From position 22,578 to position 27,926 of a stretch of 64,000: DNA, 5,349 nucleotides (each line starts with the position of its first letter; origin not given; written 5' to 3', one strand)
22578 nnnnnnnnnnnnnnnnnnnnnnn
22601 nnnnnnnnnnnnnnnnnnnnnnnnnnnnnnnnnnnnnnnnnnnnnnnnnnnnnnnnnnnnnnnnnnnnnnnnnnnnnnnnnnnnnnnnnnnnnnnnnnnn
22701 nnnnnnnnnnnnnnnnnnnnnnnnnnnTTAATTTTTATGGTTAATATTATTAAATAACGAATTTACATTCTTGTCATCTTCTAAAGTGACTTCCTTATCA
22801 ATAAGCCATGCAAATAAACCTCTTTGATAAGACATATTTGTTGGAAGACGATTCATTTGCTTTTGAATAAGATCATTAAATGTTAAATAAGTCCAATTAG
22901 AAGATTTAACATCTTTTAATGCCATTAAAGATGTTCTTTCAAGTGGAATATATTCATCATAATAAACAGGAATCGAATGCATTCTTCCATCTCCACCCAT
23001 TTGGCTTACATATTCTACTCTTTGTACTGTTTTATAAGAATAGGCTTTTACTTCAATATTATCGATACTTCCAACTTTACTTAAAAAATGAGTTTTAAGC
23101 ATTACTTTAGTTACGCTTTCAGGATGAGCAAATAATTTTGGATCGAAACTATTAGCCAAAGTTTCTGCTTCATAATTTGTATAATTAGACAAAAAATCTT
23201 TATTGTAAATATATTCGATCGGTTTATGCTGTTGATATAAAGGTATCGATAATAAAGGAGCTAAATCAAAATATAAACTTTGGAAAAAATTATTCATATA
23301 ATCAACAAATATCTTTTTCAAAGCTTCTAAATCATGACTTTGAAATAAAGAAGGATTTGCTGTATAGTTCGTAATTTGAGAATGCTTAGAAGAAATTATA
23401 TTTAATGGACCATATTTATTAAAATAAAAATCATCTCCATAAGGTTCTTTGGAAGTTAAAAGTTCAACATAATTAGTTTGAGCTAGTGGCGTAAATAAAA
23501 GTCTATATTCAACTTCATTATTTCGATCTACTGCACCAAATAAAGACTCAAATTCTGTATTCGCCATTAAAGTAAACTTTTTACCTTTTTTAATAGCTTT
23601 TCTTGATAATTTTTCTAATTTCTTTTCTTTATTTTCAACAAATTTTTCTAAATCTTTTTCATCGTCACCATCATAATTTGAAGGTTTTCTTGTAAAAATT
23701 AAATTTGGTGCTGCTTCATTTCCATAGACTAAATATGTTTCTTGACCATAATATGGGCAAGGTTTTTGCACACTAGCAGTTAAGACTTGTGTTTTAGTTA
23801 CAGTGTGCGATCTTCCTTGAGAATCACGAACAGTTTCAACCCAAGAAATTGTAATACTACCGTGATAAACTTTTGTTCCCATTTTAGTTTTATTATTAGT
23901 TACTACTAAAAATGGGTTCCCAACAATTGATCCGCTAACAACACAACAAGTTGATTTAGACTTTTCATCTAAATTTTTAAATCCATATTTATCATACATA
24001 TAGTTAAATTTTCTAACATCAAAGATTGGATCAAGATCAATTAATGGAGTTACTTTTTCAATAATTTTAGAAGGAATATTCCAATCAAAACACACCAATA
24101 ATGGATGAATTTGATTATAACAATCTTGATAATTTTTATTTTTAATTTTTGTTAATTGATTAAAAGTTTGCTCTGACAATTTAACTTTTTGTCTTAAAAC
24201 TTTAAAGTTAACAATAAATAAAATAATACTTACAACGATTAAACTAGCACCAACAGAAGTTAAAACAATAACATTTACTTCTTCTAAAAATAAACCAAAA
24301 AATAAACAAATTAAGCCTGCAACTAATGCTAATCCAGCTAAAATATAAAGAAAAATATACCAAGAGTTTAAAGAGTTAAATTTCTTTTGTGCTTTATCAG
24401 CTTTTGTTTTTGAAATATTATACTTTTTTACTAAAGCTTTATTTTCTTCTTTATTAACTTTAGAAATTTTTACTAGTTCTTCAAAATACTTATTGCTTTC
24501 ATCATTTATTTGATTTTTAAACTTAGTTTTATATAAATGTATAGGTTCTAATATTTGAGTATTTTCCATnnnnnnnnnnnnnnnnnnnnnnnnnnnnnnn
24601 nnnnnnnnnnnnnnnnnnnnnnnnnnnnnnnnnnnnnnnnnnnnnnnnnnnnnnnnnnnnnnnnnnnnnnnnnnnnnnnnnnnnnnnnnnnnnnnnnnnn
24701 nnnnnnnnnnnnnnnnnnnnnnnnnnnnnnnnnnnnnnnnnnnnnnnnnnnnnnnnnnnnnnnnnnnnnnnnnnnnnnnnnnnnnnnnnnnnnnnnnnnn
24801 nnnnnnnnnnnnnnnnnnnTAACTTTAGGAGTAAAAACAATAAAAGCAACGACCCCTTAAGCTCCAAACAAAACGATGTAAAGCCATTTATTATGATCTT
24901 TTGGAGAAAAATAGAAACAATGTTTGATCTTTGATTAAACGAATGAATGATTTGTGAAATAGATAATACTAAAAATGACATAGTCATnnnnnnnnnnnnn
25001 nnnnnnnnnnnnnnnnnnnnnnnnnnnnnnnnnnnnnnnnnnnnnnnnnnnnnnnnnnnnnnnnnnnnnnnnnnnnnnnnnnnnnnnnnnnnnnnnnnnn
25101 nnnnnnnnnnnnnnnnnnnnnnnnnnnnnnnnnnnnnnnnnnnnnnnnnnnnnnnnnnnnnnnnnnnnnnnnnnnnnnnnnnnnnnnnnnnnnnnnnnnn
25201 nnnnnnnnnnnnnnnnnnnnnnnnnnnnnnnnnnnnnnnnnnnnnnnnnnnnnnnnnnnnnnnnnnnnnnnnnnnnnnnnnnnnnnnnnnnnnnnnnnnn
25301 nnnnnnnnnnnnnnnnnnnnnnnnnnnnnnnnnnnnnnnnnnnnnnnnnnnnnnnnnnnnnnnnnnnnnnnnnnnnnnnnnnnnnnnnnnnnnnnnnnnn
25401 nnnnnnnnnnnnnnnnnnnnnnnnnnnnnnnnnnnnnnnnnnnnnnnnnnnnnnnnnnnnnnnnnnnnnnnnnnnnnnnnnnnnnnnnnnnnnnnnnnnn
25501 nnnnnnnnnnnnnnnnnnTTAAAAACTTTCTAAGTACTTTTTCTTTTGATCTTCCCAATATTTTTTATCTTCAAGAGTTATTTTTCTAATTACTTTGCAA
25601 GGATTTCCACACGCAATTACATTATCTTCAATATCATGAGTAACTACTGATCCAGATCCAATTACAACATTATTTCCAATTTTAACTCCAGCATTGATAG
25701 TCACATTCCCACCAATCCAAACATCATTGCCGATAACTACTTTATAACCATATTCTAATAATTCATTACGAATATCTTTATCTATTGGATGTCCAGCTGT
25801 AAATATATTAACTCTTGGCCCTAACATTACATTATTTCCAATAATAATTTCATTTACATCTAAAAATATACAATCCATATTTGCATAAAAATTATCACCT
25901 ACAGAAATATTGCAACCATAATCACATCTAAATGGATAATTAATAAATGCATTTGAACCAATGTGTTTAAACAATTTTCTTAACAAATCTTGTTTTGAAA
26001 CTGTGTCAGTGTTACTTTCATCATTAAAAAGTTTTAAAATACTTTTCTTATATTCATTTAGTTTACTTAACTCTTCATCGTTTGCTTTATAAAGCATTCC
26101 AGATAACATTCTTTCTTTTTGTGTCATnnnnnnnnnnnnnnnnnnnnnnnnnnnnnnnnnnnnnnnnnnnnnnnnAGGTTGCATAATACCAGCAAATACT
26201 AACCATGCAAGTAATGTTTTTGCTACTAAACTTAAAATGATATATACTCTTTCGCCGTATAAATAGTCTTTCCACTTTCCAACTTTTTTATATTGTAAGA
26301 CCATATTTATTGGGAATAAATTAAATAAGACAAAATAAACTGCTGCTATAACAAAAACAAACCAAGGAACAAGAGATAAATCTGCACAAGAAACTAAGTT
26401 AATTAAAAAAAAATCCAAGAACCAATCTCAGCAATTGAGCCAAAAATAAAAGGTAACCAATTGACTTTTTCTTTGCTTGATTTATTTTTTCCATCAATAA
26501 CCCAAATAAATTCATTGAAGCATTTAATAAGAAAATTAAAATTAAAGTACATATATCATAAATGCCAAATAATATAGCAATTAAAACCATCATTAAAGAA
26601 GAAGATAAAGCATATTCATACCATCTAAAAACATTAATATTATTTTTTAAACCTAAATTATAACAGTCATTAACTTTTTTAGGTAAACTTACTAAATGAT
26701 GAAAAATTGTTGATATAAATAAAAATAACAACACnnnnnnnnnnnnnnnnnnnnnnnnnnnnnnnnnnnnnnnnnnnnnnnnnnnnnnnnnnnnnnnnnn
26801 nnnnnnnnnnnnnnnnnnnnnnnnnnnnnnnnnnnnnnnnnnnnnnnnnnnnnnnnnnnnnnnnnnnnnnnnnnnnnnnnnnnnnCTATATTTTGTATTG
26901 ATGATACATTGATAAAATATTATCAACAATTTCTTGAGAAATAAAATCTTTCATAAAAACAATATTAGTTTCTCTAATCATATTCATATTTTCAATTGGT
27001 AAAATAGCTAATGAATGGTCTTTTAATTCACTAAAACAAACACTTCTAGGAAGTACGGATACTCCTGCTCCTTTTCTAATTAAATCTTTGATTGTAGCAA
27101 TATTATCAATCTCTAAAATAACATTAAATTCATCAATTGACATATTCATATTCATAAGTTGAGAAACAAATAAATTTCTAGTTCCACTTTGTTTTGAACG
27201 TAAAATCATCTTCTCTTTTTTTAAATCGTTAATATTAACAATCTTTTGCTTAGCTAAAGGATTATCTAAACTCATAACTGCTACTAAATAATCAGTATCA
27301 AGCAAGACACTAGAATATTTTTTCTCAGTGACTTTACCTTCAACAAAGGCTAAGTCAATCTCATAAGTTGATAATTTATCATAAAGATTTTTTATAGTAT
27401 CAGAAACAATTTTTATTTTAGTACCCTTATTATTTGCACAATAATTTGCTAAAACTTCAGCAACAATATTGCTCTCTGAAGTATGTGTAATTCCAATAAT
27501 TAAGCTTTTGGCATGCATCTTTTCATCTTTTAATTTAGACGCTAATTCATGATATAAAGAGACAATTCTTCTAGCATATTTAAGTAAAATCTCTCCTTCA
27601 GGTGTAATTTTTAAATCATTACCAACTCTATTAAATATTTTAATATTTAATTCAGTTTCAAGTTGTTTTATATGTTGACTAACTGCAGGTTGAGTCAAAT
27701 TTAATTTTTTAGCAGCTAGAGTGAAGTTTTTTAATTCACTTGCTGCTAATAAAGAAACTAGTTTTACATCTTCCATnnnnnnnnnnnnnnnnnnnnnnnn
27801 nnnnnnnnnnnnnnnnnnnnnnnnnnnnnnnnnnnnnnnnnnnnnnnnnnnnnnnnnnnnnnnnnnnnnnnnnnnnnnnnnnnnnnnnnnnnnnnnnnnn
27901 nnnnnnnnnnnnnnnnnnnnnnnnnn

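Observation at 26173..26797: Decaying heliorhodopsin gene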

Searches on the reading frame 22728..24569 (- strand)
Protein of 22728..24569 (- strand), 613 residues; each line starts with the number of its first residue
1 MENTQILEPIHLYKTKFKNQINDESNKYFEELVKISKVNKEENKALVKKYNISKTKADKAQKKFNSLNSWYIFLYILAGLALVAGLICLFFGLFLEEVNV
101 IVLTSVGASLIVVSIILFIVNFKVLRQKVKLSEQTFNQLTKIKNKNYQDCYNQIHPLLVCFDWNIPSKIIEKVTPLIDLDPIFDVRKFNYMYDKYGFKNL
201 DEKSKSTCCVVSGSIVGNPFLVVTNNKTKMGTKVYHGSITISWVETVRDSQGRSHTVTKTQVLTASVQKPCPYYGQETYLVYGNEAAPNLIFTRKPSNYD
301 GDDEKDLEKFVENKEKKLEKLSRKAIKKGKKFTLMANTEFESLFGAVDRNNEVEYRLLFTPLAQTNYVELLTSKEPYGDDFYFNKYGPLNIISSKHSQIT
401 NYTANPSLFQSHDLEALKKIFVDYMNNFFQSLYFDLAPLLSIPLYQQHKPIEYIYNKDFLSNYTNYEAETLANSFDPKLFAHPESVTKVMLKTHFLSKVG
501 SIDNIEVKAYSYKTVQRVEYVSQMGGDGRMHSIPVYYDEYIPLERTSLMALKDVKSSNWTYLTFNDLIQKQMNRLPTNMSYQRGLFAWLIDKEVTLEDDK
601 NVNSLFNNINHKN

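Call 43: search_protein_families(library=ncbifam, proteins=[window:22728-24569:-], max_evalue=0.001)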
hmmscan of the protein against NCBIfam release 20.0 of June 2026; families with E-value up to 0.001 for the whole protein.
window:22728-24569:- (613 aa): 1 family
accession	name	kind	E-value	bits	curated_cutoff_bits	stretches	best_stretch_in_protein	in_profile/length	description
NF046000.1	MAG1210_fam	subfamily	2.5e-185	617.3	275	1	6-552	1-548/550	MAG1210 family protein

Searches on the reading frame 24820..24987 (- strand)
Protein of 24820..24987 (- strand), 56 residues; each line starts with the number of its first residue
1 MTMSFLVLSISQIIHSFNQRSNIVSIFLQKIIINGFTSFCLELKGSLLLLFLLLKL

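Call 51: search_protein_families(library=pfam, proteins=[window:24820-24987:-], max_evalue=0.01)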
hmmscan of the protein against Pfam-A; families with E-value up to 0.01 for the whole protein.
seq(56 aa): 1 family
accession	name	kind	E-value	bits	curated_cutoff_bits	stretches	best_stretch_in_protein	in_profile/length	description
PF00689.26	Cation_ATPase_C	-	0.0036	17.6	27.3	1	1-50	85-132/175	Cation transporting ATPase, C-terminus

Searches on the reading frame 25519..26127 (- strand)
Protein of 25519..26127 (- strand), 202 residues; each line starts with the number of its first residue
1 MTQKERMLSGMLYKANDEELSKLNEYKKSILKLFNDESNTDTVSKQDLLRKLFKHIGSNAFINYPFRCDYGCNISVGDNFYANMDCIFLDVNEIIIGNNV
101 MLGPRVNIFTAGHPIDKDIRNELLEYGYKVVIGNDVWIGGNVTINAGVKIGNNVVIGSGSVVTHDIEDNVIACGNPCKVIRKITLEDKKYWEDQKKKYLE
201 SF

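Call 15: find_encoding_contigs(protein=window:25519-26127:-, flank=10000, max_places=10)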
Protein window:25519-26127:- (202 aa): 6 contigs read that carry it; 2 places shown.
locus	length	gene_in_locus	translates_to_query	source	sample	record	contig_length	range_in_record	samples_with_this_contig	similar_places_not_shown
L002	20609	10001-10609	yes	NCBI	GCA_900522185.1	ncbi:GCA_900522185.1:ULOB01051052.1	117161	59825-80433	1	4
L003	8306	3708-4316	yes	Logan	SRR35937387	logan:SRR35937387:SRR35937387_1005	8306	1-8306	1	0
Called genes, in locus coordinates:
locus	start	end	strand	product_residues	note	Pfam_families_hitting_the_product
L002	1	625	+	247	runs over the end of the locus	-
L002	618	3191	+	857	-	-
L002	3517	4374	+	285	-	PF01381:HTH_3, PF12844:HTH_19, PF13443:HTH_26 (weak), PF13560:HTH_31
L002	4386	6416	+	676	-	PF09479:Flg_new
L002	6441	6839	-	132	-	-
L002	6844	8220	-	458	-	PF00999:Na_H_Exchanger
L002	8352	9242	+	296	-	PF00126:HTH_1, PF03466:LysR_substrate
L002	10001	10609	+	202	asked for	PF12464:Mac, PF00132:Hexapep, PF14602:Hexapep_2 (weak)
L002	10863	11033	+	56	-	-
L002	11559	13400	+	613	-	-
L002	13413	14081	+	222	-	PF04011:LemA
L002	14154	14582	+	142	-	-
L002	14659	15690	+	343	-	PF00389:2-Hacid_dh, PF02826:2-Hacid_dh_C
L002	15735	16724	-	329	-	PF01544:CorA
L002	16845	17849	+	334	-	PF03590:AsnA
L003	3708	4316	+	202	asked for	PF12464:Mac, PF00132:Hexapep, PF14602:Hexapep_2 (weak)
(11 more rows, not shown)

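Call 43: search_protein_families(library=ncbifam, proteins=[window:25519-26127:-], max_evalue=0.001)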
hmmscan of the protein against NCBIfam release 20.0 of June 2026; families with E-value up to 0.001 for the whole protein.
window:25519-26127:- (202 aa): 42 families (the best 25 are shown)
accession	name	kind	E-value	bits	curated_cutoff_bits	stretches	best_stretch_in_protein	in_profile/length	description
NF007499.0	PRK10092.1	equivalog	3.4e-60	203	314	1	2-183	3-183/183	maltose O-acetyltransferase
NF007076.0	PRK09527.1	equivalog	4.8e-51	173.1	347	1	1-192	3-194/203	galactoside O-acetyltransferase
NF007797.0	PRK10502.1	subfamily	1.2e-22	80.4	192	1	34-182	33-178/183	WcaF family extracellular polysaccharide biosynthesis acetyltransferase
NF007240.0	PRK09677.1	equivalog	6.7e-19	68.1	243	1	74-191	66-191/192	putative lipopolysaccharide biosynthesis O-acetyl transferase WbbJ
NF038307.1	EPS_acetyl_HpsU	equivalog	8.2e-19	67.9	305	1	44-179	42-174/178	hormogonium polysaccharide biosynthesis acetyltransferase HpsU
NF000311.1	Vat_ABCDEFH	equivalog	3.5e-15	56.1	300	1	123-183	104-164/201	Vat family streptogramin A O-acetyltransferase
NF000504.1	stregram_VatH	exception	7.5e-15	55.4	475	1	102-188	89-176/216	streptogramin A O-acetyltransferase Vat(H)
TIGR04008.1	WcaF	equivalog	8.9e-15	55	326.3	1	48-182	46-177/180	colanic acid biosynthesis acetyltransferase WcaF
NF058585.1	HptprglPActTf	PfamEq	1.2e-13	50.9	300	1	85-188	71-165/172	heptaprenylglyceryl phosphate O-acetyltransferase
NF000490.1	chloram_CatB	equivalog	1.3e-13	50.7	350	1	129-183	110-164/210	type B chloramphenicol O-acetyltransferase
NF033468.1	stregram_VatI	exception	1.7e-13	50.8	415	1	106-183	90-166/208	streptogramin A O-acetyltransferase Vat(I)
TIGR03308.1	phn_thr-fam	hypoth_equivalog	2.2e-13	50.5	201.65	1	128-182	107-161/204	phosphonate metabolim protein, transferase hexapeptide repeat family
NF000097.1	stregram_VatC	exception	3.9e-13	49.8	425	1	107-186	97-174/212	streptogramin A O-acetyltransferase Vat(C)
NF000147.1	stregram_VatF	exception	5.3e-13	49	400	1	105-182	97-173/221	streptogramin A O-acetyltransferase Vat(F)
TIGR03570.1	NeuD_NnaD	subfamily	6.9e-12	45.4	160.8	1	129-178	153-202/202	NeuD/PglB/VioB family sugar acetyltransferase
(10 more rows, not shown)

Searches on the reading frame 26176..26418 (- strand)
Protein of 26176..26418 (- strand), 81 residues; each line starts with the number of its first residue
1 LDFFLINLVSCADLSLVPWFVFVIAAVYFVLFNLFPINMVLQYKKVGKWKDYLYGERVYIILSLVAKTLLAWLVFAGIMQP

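Call 6: search_protein_families(library=pfam, proteins=[window:26176-26418:-], max_evalue=0.01)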
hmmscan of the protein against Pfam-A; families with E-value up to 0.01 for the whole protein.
seq(81 aa): 1 family
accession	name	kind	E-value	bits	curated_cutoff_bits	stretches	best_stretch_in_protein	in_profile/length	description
PF18761.7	Heliorhodopsin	-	1.2e-31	110.3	26.7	1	7-79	170-242/242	Heliorhodopsin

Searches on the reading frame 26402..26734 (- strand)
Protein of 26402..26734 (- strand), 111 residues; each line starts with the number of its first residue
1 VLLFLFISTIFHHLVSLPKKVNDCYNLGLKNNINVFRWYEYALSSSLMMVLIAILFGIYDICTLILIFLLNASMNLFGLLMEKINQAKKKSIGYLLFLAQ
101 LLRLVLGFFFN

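Call 6: search_protein_families(library=pfam, proteins=[window:26402-26734:-], max_evalue=0.01)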
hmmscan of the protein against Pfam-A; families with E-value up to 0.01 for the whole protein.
seq(111 aa): 1 family
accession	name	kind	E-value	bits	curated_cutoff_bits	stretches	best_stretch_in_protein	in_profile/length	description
PF18761.7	Heliorhodopsin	-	4.1e-32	111.9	26.7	1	3-97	62-153/242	Heliorhodopsin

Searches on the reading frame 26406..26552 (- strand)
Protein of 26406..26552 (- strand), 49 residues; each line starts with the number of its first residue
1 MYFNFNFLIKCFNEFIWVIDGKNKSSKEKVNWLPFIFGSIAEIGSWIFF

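Call 6: search_protein_families(library=pfam, proteins=[window:26406-26552:-], max_evalue=0.01)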
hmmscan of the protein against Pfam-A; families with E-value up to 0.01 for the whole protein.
seq(49 aa): 1 family
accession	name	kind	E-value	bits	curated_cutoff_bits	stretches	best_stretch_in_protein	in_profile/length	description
PF18761.7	Heliorhodopsin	-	9.1e-05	22.3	26.7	1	20-48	138-166/242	Heliorhodopsin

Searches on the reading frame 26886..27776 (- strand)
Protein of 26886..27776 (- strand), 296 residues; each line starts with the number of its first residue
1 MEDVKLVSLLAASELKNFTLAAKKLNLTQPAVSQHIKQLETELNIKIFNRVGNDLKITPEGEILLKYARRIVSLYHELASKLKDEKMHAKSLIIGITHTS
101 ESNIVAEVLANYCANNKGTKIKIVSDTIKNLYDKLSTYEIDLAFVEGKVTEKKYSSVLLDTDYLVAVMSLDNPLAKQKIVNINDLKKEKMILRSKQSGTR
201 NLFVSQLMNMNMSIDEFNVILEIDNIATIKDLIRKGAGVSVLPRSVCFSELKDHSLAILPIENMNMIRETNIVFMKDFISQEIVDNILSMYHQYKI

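Call 16: find_encoding_contigs(protein=window:26886-27776:-, flank=10000, max_places=10)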
Protein window:26886-27776:- (296 aa): 22 contigs read that carry it; 10 places shown.
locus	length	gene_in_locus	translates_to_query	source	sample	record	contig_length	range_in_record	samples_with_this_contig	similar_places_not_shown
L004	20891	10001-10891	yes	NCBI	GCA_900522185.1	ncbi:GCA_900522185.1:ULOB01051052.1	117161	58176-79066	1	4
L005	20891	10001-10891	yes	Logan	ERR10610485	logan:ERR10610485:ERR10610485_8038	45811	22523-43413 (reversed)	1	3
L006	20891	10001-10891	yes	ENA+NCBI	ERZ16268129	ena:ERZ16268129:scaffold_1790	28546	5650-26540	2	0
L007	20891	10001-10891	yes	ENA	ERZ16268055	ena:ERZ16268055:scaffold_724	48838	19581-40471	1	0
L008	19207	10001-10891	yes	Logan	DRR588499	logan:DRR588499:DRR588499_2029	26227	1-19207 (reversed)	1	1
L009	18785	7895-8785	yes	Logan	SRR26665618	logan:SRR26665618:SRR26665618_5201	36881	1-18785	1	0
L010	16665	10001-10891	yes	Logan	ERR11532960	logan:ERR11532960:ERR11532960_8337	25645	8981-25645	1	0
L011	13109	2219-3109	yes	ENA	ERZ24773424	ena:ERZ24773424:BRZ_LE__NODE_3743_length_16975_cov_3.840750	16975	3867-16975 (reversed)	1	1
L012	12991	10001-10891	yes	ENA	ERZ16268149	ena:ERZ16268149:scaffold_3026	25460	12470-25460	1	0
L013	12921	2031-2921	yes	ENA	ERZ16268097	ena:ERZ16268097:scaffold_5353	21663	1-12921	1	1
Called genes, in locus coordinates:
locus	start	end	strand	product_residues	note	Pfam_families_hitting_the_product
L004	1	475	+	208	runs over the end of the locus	-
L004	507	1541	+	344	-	-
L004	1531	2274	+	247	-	-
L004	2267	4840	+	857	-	-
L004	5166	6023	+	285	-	PF01381:HTH_3, PF12844:HTH_19, PF13443:HTH_26 (weak), PF13560:HTH_31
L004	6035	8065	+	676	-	PF09479:Flg_new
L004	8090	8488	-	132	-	-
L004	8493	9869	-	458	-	PF00999:Na_H_Exchanger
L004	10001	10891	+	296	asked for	PF00126:HTH_1, PF03466:LysR_substrate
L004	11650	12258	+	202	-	PF12464:Mac, PF00132:Hexapep, PF14602:Hexapep_2 (weak)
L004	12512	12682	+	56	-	-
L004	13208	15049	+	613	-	-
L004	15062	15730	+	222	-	PF04011:LemA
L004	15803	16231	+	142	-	-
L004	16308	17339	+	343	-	PF00389:2-Hacid_dh, PF02826:2-Hacid_dh_C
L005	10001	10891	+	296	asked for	PF00126:HTH_1, PF03466:LysR_substrate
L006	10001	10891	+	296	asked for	PF00126:HTH_1, PF03466:LysR_substrate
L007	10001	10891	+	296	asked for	PF00126:HTH_1, PF03466:LysR_substrate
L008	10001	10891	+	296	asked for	PF00126:HTH_1, PF03466:LysR_substrate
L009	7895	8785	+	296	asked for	PF00126:HTH_1, PF03466:LysR_substrate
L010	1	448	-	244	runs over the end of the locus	-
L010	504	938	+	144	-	-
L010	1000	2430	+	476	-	PF08757:CotH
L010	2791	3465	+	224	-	-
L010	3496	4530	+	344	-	-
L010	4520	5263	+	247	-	-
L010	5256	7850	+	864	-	-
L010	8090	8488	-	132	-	-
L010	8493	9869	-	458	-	PF00999:Na_H_Exchanger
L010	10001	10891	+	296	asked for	PF00126:HTH_1, PF03466:LysR_substrate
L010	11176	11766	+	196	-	PF18761:Heliorhodopsin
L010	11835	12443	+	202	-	PF12464:Mac, PF00132:Hexapep, PF14602:Hexapep_2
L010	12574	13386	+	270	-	-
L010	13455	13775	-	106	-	-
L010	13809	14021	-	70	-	-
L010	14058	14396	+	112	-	PF00689:Cation_ATPase_C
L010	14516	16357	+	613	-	-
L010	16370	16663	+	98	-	?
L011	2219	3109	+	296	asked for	PF00126:HTH_1, PF03466:LysR_substrate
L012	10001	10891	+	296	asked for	PF00126:HTH_1, PF03466:LysR_substrate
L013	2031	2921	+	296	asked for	PF00126:HTH_1, PF03466:LysR_substrate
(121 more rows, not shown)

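Call 43: search_protein_families(library=ncbifam, proteins=[window:26886-27776:-], max_evalue=0.001)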
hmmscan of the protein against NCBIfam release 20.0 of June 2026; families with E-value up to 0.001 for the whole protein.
window:26886-27776:- (296 aa): 54 families (the best 25 are shown)
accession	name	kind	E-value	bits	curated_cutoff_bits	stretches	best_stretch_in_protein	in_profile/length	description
NF040786.1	LysR_Sec_metab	equivalog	3.1e-53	180.7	250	1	14-293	14-296/298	selenium metabolism-associated LysR family transcriptional regulator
TIGR03339.1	phn_lysR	subfamily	4.2e-38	131.2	341.1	1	13-290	9-278/279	aminoethylphosphonate catabolism associated LysR family transcriptional regulator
NF047520.1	trans_act_CidR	equivalog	2.8e-37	128.5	415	1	9-290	9-287/292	cidABC operon transcriptional activator CidR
NF040889.1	trans_reg_YeiE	equivalog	7.2e-35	120.6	480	1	18-277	20-272/288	DNA-binding transcriptional regulator YeiE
NF008416.0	PRK11242.1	equivalog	5.8e-33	114.5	277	1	7-271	7-267/300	transcriptional regulator CynR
NF053705.1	TransRegGltCGpos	equivalog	7.9e-32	110.7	350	1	6-277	6-275/300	glutamate biosynthesis transcriptional regulator GltC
NF041036.1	decaheme_TF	subfamily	4e-31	108.6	210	1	1-286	1-287/301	multiheme cytochrome-associated LysR family transcriptional regulator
NF008095.0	PRK10837.1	subfamily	7.8e-31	107.4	281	1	17-277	19-272/290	LysR family transcriptional regulator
NF007385.0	PRK09906.1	equivalog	4.7e-28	98.2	356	1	6-262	6-259/296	DNA-binding transcriptional regulator HcaR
NF045775.1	acetoin_reg_AlsR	exception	8.5e-28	97.7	430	1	11-281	11-279/290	acetoin biosynthesis transcriptional regulator AlsR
NF045990.1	TransRegCbbRRhodb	equivalog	6.9e-27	94.3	450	1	6-286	11-291/304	LysR family regulator CbbR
TIGR02424.1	TF_pcaQ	equivalog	1.1e-26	93.5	303.8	1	6-263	8-266/300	pca operon transcription factor PcaQ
NF058504.1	TransRegCcpCBac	equivalog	8.8e-23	81.1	400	1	2-286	4-279/287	transcriptional regulator CcpC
NF007439.0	PRK09986.1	equivalog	9.3e-23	81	290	1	10-247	16-254/296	LysR family transcriptional regulator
NF047711.1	PutUtilRegPtrR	equivalog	6.2e-22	78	400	1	8-283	8-275/283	putrescine utilization regulator PtrR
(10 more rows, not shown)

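Call 51: search_protein_families(library=pfam, proteins=[L010:14058-14396:+, L010:12574-13386:+], max_evalue=0.01)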
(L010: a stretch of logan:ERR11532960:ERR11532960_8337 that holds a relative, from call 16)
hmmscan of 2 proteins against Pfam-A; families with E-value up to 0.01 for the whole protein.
L010:14058-14396:+ (112 aa): 1 family
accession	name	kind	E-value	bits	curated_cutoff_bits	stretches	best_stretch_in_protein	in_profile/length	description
PF00689.26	Cation_ATPase_C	-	1.7e-19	70.7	27.3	1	6-103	77-175/175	Cation transporting ATPase, C-terminus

L010:12574-13386:+ (270 aa): 0 families
